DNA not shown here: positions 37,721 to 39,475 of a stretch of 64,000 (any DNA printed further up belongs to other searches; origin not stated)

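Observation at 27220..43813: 16.6-kb envelope/protein-glycosylation island directly flanking the flagellar filament genes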

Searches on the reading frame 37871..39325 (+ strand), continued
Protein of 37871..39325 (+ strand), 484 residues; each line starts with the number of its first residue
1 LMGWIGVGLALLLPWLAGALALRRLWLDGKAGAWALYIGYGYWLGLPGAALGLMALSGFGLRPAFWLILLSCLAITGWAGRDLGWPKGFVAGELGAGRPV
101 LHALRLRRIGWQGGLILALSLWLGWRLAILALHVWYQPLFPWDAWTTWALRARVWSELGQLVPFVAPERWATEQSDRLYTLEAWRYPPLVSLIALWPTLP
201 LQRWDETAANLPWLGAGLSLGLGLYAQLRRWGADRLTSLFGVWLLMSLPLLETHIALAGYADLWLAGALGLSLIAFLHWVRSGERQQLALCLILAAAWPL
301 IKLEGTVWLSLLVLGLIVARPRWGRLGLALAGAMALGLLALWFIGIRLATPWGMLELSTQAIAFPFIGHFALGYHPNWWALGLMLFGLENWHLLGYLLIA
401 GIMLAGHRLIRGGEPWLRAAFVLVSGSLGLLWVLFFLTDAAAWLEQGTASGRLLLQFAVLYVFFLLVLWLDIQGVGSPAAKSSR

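Call 45: search_protein_families(library=pfam, proteins=[L059:2881-3966:+, L059:4305-5300:+, L059:5300-6064:+, L059:6156-7319:+, L059:7307-8725:+, L059:11378-12355:-, L059:12352-13467:-, L059:13592-14233:-, L059:14230-15165:-, L059:16900-18057:+], max_evalue=0.0001)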
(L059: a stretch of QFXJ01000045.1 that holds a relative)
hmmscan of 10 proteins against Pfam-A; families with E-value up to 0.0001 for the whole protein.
L059:2881-3966:+ (361 aa): 4 families
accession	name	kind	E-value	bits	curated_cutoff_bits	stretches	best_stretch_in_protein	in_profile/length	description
PF16363.11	GDP_Man_Dehyd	-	1.4e-158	528.1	27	1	5-335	1-332/332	GDP-mannose 4,6 dehydratase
PF01370.27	Epimerase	-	1.2e-77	261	20.9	1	4-252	1-240/240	NAD dependent epimerase/dehydratase family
PF02719.21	Polysacc_synt_2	-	2.3e-05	24.2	20.2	1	5-118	2-116/293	Polysaccharide biosynthesis protein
PF04321.23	RmlD_sub_bind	-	8.4e-05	22.2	27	0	4-162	3-130/287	RmlD substrate binding domain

L059:4305-5300:+ (331 aa): 3 families
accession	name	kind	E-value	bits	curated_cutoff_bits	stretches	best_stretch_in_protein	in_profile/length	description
PF01370.27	Epimerase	-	3.2e-65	220.3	20.9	1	7-231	1-230/240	NAD dependent epimerase/dehydratase family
PF16363.11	GDP_Man_Dehyd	-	5e-17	62.8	27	1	38-256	57-268/332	GDP-mannose 4,6 dehydratase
PF04321.23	RmlD_sub_bind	-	4e-06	26.5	27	1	6-65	2-60/287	RmlD substrate binding domain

L059:5300-6064:+ (254 aa): 2 families
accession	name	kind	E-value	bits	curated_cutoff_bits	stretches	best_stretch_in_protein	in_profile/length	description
PF00535.33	Glycos_transf_2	-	7.6e-21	75.2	23.3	1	10-161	1-163/168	Glycosyl transferase family 2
PF13641.12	Glyco_tranf_2_3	-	1e-07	32.7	27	1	9-198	3-208/230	Glycosyltransferase like family 2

L059:6156-7319:+ (387 aa): 4 families
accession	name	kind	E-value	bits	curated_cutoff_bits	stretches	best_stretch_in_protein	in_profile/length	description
PF00534.26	Glycos_transf_1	-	4.8e-25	88.5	26.4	1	194-349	9-169/172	Glycosyl transferases group 1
PF13692.12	Glyco_trans_1_4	-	1.8e-19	70.8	27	1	204-332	5-138/142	Glycosyl transferases group 1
PF13439.12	Glyco_transf_4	-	3.8e-06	27.5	28.5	1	52-192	39-170/170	Glycosyltransferase Family 4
PF20706.3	GT4-conflict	-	5.4e-06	26.1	26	1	241-308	251-323/385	Family 4 Glycosyltransferase in conflict systems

L059:7307-8725:+ (472 aa): 2 families
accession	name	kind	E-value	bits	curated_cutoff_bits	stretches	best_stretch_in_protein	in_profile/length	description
PF02397.22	Bac_transf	-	2.5e-66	223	27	1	281-466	1-178/179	Bacterial sugar transferase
PF13727.12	CoA_binding_3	-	6.4e-41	140.7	25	1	67-245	2-175/175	CoA-binding domain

L059:11378-12355:- (325 aa): 1 family
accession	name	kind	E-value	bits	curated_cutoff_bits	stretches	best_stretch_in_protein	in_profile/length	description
PF01497.23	Peripla_BP_2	-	2.2e-18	67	27.5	1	76-299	1-233/235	Periplasmic binding protein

L059:12352-13467:- (371 aa): 2 families
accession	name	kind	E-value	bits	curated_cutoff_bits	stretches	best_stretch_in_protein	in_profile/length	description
PF00793.26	DAHP_synth_1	-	3.2e-42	144.8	25.5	1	95-351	9-260/270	DAHP synthetase I family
PF18152.6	DAHP_snth_FXD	-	2.3e-09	37.4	27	1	1-74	1-67/67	DAHP synthase ferredoxin-like domain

L059:13592-14233:- (213 aa): 2 families
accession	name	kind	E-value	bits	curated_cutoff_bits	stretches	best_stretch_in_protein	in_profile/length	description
PF00702.32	Hydrolase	-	3.3e-14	54.2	26.4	1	7-179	5-191/191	haloacid dehalogenase-like hydrolase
PF13419.12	HAD_2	-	5e-14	53.2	23.8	1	7-185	2-178/178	Haloacid dehalogenase-like hydrolase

L059:14230-15165:- (311 aa): 1 family
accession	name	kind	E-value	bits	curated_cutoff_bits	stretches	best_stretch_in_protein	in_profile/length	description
PF00696.33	AA_kinase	-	2.3e-45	155.6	24.9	1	45-287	1-234/234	Amino acid kinase family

L059:16900-18057:+ (385 aa): 3 families
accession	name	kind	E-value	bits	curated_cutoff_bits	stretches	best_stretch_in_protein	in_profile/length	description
PF00768.25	Peptidase_S11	-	1.7e-76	257.3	27.6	1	33-258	7-237/239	D-alanyl-D-alanine carboxypeptidase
PF07943.18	PBP5_C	-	1.2e-20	73.9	21.2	1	279-367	1-89/91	Penicillin-binding protein 5, C-terminal domain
PF13354.11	Beta-lactamase2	-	5.5e-12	45.9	22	1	43-190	4-147/214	Beta-lactamase enzyme family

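Call 46: search_protein_families(library=pfam, proteins=[L080:2381-3775:-, L080:3839-4984:-, L080:4803-5900:-, L080:5791-6561:-, L080:6154-7395:+, L080:7275-8819:+, L080:11465-13726:+, L080:13710-15830:+, L080:15803-18058:-, L080:18051-21338:-], max_evalue=0.0001)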
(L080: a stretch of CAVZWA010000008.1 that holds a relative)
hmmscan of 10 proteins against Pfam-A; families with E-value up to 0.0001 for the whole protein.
L080:2381-3775:- (464 aa): 3 families
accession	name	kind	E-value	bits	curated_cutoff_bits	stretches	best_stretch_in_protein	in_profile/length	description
PF00534.26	Glycos_transf_1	-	2.1e-23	83.2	26.4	1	278-397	18-136/172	Glycosyl transferases group 1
PF13692.12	Glyco_trans_1_4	-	4.1e-17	63.2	27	1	279-392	5-115/142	Glycosyl transferases group 1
PF20706.3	GT4-conflict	-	2.9e-07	30.3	26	1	272-384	194-312/385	Family 4 Glycosyltransferase in conflict systems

L080:3839-4984:- (381 aa): 2 families
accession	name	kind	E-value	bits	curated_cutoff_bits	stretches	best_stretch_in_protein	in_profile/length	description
PF16363.11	GDP_Man_Dehyd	-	5.7e-123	411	27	1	64-370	1-332/332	GDP-mannose 4,6 dehydratase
PF01370.27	Epimerase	-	2.5e-61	207.6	20.9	1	63-303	1-240/240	NAD dependent epimerase/dehydratase family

L080:4803-5900:- (365 aa): 5 families
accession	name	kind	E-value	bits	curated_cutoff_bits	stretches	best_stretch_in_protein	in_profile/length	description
PF16363.11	GDP_Man_Dehyd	-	6.2e-58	197.3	27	1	97-347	58-325/332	GDP-mannose 4,6 dehydratase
PF01370.27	Epimerase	-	1.4e-54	185.5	20.9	1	64-289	2-240/240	NAD dependent epimerase/dehydratase family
PF04321.23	RmlD_sub_bind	-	1.5e-15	57.5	27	1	62-202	2-135/287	RmlD substrate binding domain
PF02719.21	Polysacc_synt_2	-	4.9e-09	36.2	20.2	1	49-156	12-119/293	Polysaccharide biosynthesis protein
PF07993.18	NAD_binding_4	-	6.1e-08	32.6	20.1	1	105-221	81-206/258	Male sterility protein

L080:5791-6561:- (256 aa): 0 families

L080:6154-7395:+ (413 aa): 4 families
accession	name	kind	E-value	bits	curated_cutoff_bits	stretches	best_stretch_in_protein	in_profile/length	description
PF00534.26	Glycos_transf_1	-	2.8e-22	79.5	26.4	1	233-367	18-159/172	Glycosyl transferases group 1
PF13692.12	Glyco_trans_1_4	-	5.8e-18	66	27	1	234-361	5-137/142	Glycosyl transferases group 1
PF13439.12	Glyco_transf_4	-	2e-05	25.1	28.5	0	171-219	121-169/170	Glycosyltransferase Family 4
PF20706.3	GT4-conflict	-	2.7e-05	23.8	26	1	286-337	270-322/385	Family 4 Glycosyltransferase in conflict systems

L080:7275-8819:+ (514 aa): 2 families
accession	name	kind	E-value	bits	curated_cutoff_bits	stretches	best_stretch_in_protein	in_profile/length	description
PF02397.22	Bac_transf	-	3.6e-67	225.8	27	1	327-508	1-178/179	Bacterial sugar transferase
PF13727.12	CoA_binding_3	-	9.2e-39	133.7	25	1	113-291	2-175/175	CoA-binding domain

L080:11465-13726:+ (753 aa): 16 families
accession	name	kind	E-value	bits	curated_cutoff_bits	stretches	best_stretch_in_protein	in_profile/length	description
PF00515.34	TPR_1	-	1.4e-17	63.1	27.8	1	407-440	1-34/34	Tetratricopeptide repeat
PF07719.23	TPR_2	-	1.5e-17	62.6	27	1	408-439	2-33/34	Tetratricopeptide repeat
PF13432.12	TPR_16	-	1.5e-15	57.8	32.7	2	413-454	3-44/65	Tetratricopeptide repeat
PF13414.12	TPR_11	-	1.9e-15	56.7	26.8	1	422-452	9-39/42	TPR repeat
PF18922.5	DUF5672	-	4.2e-15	56.2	24.4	1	57-189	12-164/164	Protein of unknown function (DUF5672)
PF14559.12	TPR_19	-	3.8e-11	43.6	25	1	316-377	2-63/68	Tetratricopeptide repeat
PF13181.12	TPR_8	-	2.1e-10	40.3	25.7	0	409-439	3-33/34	Tetratricopeptide repeat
PF02810.21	SEC-C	-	1.9e-09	37.6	20.4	1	272-289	1-18/19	SEC-C motif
PF13428.12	TPR_14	-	5.3e-09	36.3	23.5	0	409-448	3-42/44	Tetratricopeptide repeat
PF13431.12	TPR_17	-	2e-08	34.3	24.4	0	429-459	1-31/34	Tetratricopeptide repeat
PF13176.12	TPR_7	-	6e-08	32.6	27.9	0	409-439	1-33/36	Tetratricopeptide repeat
PF13374.12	TPR_10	-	8.7e-07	29.2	27.5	0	341-367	4-30/42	Tetratricopeptide repeat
PF13424.12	TPR_12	-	2.5e-06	28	30.1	0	376-436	6-74/77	Tetratricopeptide repeat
PF13174.12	TPR_6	-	3.1e-06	27.9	26.3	0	220-249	3-32/33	Tetratricopeptide repeat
PF13371.12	TPR_9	-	1.2e-05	25.7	35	0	383-444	5-66/73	Tetratricopeptide repeat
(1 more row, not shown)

L080:13710-15830:+ (706 aa): 16 families
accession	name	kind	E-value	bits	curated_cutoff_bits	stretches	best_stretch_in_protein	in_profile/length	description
PF13844.12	Glyco_transf_41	-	4.1e-83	279.9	25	2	502-687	357-542/543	Glycosyl transferase family 41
PF14559.12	TPR_19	-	4.3e-21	75.4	25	3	204-267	4-67/68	Tetratricopeptide repeat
PF13431.12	TPR_17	-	1.2e-19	69.3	24.4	0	214-245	2-33/34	Tetratricopeptide repeat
PF07719.23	TPR_2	-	1.3e-19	69.1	27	1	92-121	5-34/34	Tetratricopeptide repeat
PF00515.34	TPR_1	-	1e-17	63.5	27.8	0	93-120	6-33/34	Tetratricopeptide repeat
PF13432.12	TPR_16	-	1.2e-17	64.5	32.7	1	94-149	3-58/65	Tetratricopeptide repeat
PF23914.1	TPR_CcmH_CycH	-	6.7e-17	62.2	42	2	94-190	56-155/158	Cytochrome c-type biogenesis protein H TPR domain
PF13181.12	TPR_8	-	1.2e-15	56.6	25.7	0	92-120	5-33/34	Tetratricopeptide repeat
PF13428.12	TPR_14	-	1.6e-15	56.5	23.5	0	124-164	3-43/44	Tetratricopeptide repeat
PF13414.12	TPR_11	-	2.9e-12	46.5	26.8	0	95-134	1-40/42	TPR repeat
PF13424.12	TPR_12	-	3.7e-12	46.7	30.1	1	193-255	5-75/77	Tetratricopeptide repeat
PF13176.12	TPR_7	-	4e-11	42.5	27.9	0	228-258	2-34/36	Tetratricopeptide repeat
PF13174.12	TPR_6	-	1.3e-08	35.3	26.3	0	128-155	6-33/33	Tetratricopeptide repeat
PF13371.12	TPR_9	-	2.2e-08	34.4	35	1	94-158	1-65/73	Tetratricopeptide repeat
PF24575.1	TPR_Slam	-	1.4e-06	29.1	35.2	0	131-177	56-102/104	Surface lipoprotein assembly modifier, N-terminal TPR repeats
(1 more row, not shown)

L080:15803-18058:- (751 aa): 15 families
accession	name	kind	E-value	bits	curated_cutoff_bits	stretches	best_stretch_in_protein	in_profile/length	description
PF07719.23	TPR_2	-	6.9e-30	101.1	27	0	146-179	1-34/34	Tetratricopeptide repeat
PF00515.34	TPR_1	-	4.1e-29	99.6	27.8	1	146-179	1-34/34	Tetratricopeptide repeat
PF13844.12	Glyco_transf_41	-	2.3e-27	95.9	25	1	543-732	351-536/543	Glycosyl transferase family 41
PF13181.12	TPR_8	-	1.6e-24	84.3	25.7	0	146-178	1-33/34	Tetratricopeptide repeat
PF13431.12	TPR_17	-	3.7e-23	80.3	24.4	1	134-166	1-33/34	Tetratricopeptide repeat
PF13432.12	TPR_16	-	1.8e-20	73.5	32.7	2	119-180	4-65/65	Tetratricopeptide repeat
PF13414.12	TPR_11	-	2.8e-18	65.8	26.8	0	125-159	7-41/42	TPR repeat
PF14559.12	TPR_19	-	1.1e-17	64.5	25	2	160-219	5-64/68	Tetratricopeptide repeat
PF13428.12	TPR_14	-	1.4e-15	56.7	23.5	0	254-291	3-40/44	Tetratricopeptide repeat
PF13176.12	TPR_7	-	1.4e-15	56.4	27.9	0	220-251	2-33/36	Tetratricopeptide repeat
PF13424.12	TPR_12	-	3.6e-11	43.5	30.1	1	220-280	6-73/77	Tetratricopeptide repeat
PF23914.1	TPR_CcmH_CycH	-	8.6e-10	39.1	42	0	142-250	46-154/158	Cytochrome c-type biogenesis protein H TPR domain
PF13174.12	TPR_6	-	1e-07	32.6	26.3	0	116-144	4-32/33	Tetratricopeptide repeat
PF09976.15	TPR_21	-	2.9e-05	24.4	25.5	0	162-289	58-183/193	Tetratricopeptide repeat-like domain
PF17874.7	TPR_MalT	-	7.7e-05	22.6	45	1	151-247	45-152/336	MalT-like TPR region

L080:18051-21338:- (1095 aa): 15 families
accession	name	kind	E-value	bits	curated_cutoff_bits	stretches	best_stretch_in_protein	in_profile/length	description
PF13844.12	Glyco_transf_41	-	1.5e-39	136.1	25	2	720-853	74-209/543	Glycosyl transferase family 41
PF13414.12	TPR_11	-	1.6e-24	85.7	26.8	1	551-583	10-42/42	TPR repeat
PF14559.12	TPR_19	-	1.7e-22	79.9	25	2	581-621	3-43/68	Tetratricopeptide repeat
PF00515.34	TPR_1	-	6.5e-22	76.8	27.8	0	538-567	4-33/34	Tetratricopeptide repeat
PF13431.12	TPR_17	-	2.2e-20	71.6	24.4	0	523-555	1-33/34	Tetratricopeptide repeat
PF07719.23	TPR_2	-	3.9e-20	70.7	27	0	538-567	4-33/34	Tetratricopeptide repeat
PF13432.12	TPR_16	-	7e-18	65.2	32.7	3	542-602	4-64/65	Tetratricopeptide repeat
PF13181.12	TPR_8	-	2.4e-14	52.6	25.7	0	573-600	5-32/34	Tetratricopeptide repeat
PF24575.1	TPR_Slam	-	6.5e-12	46.2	35.2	0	397-454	45-102/104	Surface lipoprotein assembly modifier, N-terminal TPR repeats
PF23914.1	TPR_CcmH_CycH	-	1.5e-10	41.6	42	1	491-597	40-149/158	Cytochrome c-type biogenesis protein H TPR domain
PF13174.12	TPR_6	-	4.3e-10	40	26.3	0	570-600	1-31/33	Tetratricopeptide repeat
PF13428.12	TPR_14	-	2.9e-08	34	23.5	0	503-539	3-39/44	Tetratricopeptide repeat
PF13424.12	TPR_12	-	3.4e-07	30.8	30.1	0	504-565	6-75/77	Tetratricopeptide repeat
PF13371.12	TPR_9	-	2.7e-06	27.7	35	1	549-600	9-60/73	Tetratricopeptide repeat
PF12895.13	ANAPC3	-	1.3e-05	25.8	27.2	0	548-625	2-78/82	Anaphase-promoting complex, cyclosome, subunit 3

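Call 47: predict_structure(alignment_id=A1)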
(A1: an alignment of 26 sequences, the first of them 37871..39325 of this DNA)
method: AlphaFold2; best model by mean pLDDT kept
length: 484 residues; sequences in the alignment: 26
mean_pLDDT: 82.2   pTM: 0.86
mean pLDDT of the five models: 82.2, 82.2, 82.1, 81.8, 78.7
residues with pLDDT >= 90: 219; 70-90: 168; 50-70: 57; < 50: 40
segments of 3 or more residues with pLDDT < 50: 88-108, 141-145, 253-257, 478-484
pLDDT, mean of each block of 10 residues (from residue 1): 92 97 82 91 97 93 96 96 60 42 49 91 88 72 60 90 73 62 72 95 90 90 95 93 83 53 90 97 94 95 88 89 68 78 84 84 80 83 70 84 95 91 94 86 70 85 95 65 32
secondary structure, 60 per line:
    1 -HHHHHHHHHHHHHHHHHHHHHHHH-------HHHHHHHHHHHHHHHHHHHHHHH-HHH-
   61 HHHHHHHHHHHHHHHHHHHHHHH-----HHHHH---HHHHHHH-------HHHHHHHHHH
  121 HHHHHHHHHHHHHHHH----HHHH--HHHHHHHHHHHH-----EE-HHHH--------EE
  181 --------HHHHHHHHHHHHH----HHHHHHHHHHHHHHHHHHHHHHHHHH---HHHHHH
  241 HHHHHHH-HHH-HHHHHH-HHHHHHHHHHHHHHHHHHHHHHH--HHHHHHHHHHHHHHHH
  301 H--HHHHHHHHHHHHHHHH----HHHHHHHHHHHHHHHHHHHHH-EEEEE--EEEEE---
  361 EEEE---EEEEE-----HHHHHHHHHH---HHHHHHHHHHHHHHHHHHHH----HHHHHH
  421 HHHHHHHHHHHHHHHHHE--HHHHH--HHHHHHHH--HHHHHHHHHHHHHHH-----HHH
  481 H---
elements in order: H2-25 H33-55 H61-83 H89-93 H97-103 H111-136 H141-144 H147-158 H167-170 H189-201 H206-231 H235-247 H253-258 H260-282 H285-301 H304-319 H324-344 E346-350 E353-357 E361-364 E368-372 H378-387 H391-410 H415-437 H441-445 H448-455 H458-472 H478-481

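Call 49: fold_search(model_id=the predicted structure, library=pdb)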
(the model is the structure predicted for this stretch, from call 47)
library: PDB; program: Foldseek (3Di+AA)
matches with E <= 10: 53; with E <= 0.001: 0
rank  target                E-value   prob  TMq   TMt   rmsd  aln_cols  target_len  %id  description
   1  3wak                  5.9e-02  0.99  0.40  0.25  10.1       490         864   12  Crystal structure of the Archaeoglobus fulgidus oligosaccharyltransferase (O29867_ARCFU) in the apo form (released 2013-10-30)
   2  8if8_C                8.3e-02  0.98  0.39  0.33  16.2       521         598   15  Arabinosyltransferase AftA (released 2023-05-31)
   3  3rce_A                2.4e-01  0.97  0.41  0.30  10.4       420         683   11  Bacterial oligosaccharyltransferase PglB (released 2011-06-15)
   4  7nkz_A                3.1e-01  0.11  0.14  0.15  24.2       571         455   12  Cryo-EM structure of the cytochrome bd oxidase from M. tuberculosis at 2.5 A resolution (released 2021-09-22)
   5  5ogl_A                5.6e-01  0.90  0.41  0.29  11.6       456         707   11  Structure of bacterial oligosaccharyltransferase PglB in complex with an acceptor peptide and an lipid-linked oligosac (released 2017-10-25)
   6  6gxc_A                5.8e-01  0.82  0.38  0.27  12.8       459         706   11  Bacterial oligosaccharyltransferase PglB in complex with an inhibitory peptide and a reactive lipid-linked oligosaccha (released 2018-11-14)
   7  6s7t_A                7.2e-01  0.66  0.31  0.23   8.3       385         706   11  Cryo-EM structure of human oligosaccharyltransferase complex OST-B (released 2019-12-18)
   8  8pn9_A                1.5e+00  0.47  0.37  0.28  17.9       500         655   11  Structure of human oligosaccharyltransferase OST-A complex bound to NGI-1 (released 2024-05-08)
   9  9n9j_I                1.5e+00  0.47  0.36  0.26  17.5       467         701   13  Structure of a GRP94 folding intermediate engaged with a CCDC134- and FKBP11-bound secretory translocon (released 2025-11-19)
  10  8b6l_I                1.8e+00  0.38  0.34  0.26  17.5       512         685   12  Subtomogram average of the human Sec61-TRAP-OSTA-translocon (released 2022-12-07)
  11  8b4o_A                2.0e+00  0.06  0.14  0.15  20.6       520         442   11  Cryo-EM structure of cytochrome bd oxidase from C. glutamicum (released 2022-12-28)
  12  9fte_A                2.3e+00  0.04  0.12  0.17  19.9       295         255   15  Cryo-EM structure of the adhesion GPCR ADGRV1 in complex with a nanobody (released 2026-01-14)
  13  6p25_A                3.0e+00  0.33  0.26  0.18   8.9       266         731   13  Structure of S. cerevisiae protein O-mannosyltransferase Pmt1-Pmt2 complex bound to the sugar donor and a peptide acce (released 2019-07-10)
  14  9ims_A                3.0e+00  0.04  0.12  0.16  18.8       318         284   11  Crystal structure of C45 isoprenyl diphosphate synthase Rv0562 variant D98R/D223R from Mycobacterium tuberculosis (released 2025-07-09)
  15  9cgk_A                3.6e+00  0.06  0.14  0.20  20.5       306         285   12  CryoEM structure of delta opioid receptor bound to G proteins and a full bitopic agonist (released 2025-04-02)
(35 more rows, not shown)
